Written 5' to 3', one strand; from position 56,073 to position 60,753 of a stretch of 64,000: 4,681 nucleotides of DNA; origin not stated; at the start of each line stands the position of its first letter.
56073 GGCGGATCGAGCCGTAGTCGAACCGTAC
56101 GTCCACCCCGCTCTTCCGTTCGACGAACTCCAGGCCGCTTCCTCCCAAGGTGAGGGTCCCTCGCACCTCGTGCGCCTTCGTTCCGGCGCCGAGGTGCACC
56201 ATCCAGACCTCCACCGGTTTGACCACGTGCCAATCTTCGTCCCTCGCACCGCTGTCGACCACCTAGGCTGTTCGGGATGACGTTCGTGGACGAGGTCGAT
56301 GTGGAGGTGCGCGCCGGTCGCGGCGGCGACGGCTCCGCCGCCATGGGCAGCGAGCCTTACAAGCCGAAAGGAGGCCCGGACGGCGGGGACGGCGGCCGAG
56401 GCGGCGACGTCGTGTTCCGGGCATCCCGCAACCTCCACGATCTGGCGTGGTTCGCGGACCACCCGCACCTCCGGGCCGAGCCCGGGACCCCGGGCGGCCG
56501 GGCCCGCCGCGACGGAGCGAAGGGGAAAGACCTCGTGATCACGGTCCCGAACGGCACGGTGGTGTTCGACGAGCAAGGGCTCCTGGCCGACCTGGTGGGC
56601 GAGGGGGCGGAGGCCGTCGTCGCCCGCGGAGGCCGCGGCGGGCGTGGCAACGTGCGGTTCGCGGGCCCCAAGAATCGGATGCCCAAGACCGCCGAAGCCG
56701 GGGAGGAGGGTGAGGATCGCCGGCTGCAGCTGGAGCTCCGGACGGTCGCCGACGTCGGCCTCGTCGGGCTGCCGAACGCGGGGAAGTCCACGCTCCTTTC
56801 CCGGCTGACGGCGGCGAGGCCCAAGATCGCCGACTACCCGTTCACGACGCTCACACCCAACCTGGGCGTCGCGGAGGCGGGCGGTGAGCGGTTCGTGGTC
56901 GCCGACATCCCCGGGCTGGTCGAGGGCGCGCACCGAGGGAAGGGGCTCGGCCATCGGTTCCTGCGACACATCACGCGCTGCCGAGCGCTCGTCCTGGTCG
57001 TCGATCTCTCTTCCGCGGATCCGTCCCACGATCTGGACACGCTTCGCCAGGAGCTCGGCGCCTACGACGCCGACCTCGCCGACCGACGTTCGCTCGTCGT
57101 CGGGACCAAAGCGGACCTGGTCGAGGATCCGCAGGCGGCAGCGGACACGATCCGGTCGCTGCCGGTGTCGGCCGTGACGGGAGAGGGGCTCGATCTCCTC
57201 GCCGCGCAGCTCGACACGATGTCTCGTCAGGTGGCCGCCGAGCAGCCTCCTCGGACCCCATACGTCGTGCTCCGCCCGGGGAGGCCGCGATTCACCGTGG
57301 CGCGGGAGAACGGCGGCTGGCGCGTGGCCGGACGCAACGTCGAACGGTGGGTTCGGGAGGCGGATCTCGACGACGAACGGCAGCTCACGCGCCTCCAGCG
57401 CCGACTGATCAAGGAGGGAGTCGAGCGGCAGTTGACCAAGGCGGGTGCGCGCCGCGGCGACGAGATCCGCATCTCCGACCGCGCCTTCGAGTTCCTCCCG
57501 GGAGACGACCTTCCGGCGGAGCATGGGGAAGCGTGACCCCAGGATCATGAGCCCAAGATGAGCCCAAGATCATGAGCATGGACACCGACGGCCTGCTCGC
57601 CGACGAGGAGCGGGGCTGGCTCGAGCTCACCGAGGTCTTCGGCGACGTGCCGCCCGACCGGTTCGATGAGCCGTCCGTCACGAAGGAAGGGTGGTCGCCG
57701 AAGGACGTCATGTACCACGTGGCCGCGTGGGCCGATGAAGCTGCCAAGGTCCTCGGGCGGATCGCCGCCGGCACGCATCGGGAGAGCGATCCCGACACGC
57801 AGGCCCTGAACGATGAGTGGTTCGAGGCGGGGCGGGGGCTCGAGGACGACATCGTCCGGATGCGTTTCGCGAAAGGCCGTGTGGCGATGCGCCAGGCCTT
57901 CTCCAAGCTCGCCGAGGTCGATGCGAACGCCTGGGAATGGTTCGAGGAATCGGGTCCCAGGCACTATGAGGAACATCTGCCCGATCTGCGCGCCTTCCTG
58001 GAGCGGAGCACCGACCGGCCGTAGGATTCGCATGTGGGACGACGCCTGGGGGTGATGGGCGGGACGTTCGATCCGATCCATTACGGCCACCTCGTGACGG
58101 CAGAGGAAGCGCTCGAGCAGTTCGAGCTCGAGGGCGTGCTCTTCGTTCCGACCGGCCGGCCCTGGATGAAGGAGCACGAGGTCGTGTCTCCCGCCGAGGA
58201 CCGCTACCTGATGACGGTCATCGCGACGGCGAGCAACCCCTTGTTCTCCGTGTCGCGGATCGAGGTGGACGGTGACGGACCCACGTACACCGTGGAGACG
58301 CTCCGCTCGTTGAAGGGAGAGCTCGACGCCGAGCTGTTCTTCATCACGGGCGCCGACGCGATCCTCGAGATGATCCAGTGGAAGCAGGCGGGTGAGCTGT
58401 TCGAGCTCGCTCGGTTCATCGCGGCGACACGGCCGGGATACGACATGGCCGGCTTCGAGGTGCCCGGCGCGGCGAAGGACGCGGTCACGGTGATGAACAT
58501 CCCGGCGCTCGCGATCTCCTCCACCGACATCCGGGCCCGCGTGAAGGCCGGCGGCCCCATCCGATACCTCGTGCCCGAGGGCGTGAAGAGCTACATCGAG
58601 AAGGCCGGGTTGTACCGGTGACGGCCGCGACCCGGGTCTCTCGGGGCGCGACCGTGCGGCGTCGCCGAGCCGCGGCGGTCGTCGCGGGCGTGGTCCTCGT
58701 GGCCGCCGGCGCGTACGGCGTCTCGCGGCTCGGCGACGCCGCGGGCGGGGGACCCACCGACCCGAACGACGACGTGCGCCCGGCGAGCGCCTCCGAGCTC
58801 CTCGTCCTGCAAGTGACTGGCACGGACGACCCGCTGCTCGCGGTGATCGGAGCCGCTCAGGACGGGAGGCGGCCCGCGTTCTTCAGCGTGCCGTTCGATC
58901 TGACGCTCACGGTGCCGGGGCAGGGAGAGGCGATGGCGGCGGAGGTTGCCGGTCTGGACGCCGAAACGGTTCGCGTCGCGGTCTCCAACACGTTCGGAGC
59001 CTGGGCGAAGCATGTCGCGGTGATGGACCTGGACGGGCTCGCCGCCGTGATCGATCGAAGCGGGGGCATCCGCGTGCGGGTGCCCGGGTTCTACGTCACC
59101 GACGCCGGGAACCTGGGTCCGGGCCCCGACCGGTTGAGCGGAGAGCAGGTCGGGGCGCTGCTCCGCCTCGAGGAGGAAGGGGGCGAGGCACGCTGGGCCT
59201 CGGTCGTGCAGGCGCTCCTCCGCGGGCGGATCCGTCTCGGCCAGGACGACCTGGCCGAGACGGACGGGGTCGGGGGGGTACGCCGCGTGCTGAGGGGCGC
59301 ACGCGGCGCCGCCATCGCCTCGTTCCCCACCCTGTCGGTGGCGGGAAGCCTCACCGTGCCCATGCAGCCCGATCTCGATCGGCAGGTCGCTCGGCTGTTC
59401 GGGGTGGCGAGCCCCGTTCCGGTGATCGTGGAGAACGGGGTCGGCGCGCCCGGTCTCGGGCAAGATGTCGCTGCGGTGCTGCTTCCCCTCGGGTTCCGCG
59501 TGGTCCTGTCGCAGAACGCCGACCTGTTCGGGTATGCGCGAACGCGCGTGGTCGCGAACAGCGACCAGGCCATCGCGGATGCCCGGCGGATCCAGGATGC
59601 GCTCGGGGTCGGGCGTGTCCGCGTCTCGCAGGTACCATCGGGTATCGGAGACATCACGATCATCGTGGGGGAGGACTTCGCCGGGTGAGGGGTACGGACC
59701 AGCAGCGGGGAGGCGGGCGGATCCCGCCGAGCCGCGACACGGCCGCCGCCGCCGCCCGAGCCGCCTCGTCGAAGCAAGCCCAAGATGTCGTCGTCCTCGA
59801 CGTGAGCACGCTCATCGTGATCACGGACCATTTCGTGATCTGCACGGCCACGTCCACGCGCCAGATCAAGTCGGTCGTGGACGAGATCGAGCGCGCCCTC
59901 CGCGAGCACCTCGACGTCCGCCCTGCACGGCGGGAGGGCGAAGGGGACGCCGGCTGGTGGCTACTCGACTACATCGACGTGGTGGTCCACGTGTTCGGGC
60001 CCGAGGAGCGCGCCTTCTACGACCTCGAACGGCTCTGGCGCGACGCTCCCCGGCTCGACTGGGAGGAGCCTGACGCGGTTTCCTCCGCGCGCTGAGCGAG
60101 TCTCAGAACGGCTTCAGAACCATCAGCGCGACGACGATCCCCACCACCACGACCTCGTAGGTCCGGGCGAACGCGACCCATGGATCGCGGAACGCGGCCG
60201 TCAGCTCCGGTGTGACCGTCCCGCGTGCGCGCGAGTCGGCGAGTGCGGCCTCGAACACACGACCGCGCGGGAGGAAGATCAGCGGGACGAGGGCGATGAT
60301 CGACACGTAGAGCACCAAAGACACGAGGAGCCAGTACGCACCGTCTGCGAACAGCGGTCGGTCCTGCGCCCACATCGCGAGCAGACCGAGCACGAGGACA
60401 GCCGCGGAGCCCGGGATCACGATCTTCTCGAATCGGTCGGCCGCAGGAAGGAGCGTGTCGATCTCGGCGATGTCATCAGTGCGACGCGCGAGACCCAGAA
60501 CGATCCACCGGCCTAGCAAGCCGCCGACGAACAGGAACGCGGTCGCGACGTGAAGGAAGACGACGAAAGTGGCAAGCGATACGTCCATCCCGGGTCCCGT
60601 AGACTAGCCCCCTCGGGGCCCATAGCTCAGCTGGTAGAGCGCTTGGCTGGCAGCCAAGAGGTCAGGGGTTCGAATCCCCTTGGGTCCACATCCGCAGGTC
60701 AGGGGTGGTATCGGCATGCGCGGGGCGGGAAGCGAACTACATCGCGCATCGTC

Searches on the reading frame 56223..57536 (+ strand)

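Call 46: search_protein_families(library=pfam, proteins=[window:56223-57536:+], max_evalue=0.01)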
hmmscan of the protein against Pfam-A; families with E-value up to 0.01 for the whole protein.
window:56223-57536:+ (437 aa): 5 families
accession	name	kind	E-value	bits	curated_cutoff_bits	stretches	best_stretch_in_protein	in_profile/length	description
PF01018.28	GTP1_OBG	-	3.7e-50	170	27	1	22-173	1-154/155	GTP1/OBG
PF01926.29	MMR_HSR1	-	7.2e-25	87.7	21.9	1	177-292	1-109/113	50S ribosome-binding GTPase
PF09269.16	DUF1967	-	5e-19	68.6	27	1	357-424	1-70/70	Domain of unknown function (DUF1967)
PF02421.24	FeoB_N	-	8.4e-09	35.6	27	1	178-232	3-57/156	Ferrous iron transport protein B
PF00025.27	Arf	-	0.0032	17.4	22.3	1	180-304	19-132/174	ADP-ribosylation factor family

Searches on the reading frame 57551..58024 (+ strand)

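Call 41: search_protein_families(library=pfam, proteins=[window:57551-58024:+], max_evalue=0.01)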
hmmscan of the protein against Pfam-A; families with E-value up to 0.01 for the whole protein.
window:57551-58024:+ (157 aa): 1 family
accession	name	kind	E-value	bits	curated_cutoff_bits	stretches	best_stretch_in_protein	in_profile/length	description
PF11716.13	MDMPI_N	-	3.7e-08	34.6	24.2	1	22-138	4-120/140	Mycothiol maleylpyruvate isomerase N-terminal domain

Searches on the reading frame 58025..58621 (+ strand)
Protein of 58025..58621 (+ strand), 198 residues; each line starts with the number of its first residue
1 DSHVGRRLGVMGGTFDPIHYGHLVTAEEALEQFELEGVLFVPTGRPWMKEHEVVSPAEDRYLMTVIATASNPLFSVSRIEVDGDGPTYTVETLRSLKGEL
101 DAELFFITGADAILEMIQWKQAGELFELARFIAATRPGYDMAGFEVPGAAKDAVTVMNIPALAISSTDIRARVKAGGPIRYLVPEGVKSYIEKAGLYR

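Call 41: search_protein_families(library=pfam, proteins=[window:58025-58621:+], max_evalue=0.01)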
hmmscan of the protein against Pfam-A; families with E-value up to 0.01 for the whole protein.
window:58025-58621:+ (198 aa): 1 family
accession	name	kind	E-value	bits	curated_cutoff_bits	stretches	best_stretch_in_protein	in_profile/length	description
PF01467.32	CTP_transf_like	-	3.1e-23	82.9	21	1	10-172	1-133/133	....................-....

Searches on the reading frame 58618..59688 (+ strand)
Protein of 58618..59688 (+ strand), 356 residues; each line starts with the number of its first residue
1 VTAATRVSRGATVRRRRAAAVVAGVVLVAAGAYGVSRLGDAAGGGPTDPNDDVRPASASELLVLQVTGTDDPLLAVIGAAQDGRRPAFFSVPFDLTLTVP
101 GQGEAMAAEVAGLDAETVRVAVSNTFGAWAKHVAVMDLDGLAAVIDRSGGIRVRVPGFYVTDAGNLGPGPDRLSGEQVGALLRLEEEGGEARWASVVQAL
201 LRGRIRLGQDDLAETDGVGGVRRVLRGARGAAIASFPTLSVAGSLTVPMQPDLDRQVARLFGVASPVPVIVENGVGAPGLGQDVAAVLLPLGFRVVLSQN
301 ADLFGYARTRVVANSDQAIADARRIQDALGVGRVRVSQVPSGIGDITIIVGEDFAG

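Call 41: search_protein_families(library=pfam, proteins=[window:58618-59688:+], max_evalue=0.01)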
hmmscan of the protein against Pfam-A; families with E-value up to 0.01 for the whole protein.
window:58618-59688:+ (356 aa): 2 families
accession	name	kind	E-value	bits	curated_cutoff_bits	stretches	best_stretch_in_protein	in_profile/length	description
PF13399.11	LytR_C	-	9.2e-12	46.2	22.2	1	267-354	2-86/86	LytR cell envelope-related transcriptional attenuator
PF03816.19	LytR_cpsA_psr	-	4.3e-05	24.2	24.6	1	85-187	16-125/150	LytR_cpsA_psr family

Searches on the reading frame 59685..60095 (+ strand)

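Call 41: search_protein_families(library=pfam, proteins=[window:59685-60095:+], max_evalue=0.01)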
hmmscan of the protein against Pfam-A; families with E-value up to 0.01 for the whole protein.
window:59685-60095:+ (136 aa): 1 family
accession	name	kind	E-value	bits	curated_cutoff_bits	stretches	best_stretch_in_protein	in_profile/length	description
PF02410.21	RsfS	-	6.9e-32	110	21.6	1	23-118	3-98/98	Ribosomal silencing factor during starvation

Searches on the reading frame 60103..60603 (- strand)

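Call 41: search_protein_families(library=pfam, proteins=[window:60103-60603:-], max_evalue=0.01)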
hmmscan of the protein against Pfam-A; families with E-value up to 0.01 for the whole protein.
window:60103-60603:- (166 aa): 1 family
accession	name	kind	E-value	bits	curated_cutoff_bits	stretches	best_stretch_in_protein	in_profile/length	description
PF10027.14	DUF2269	-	2.4e-14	54.1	28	1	13-165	2-150/150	Predicted integral membrane protein (DUF2269)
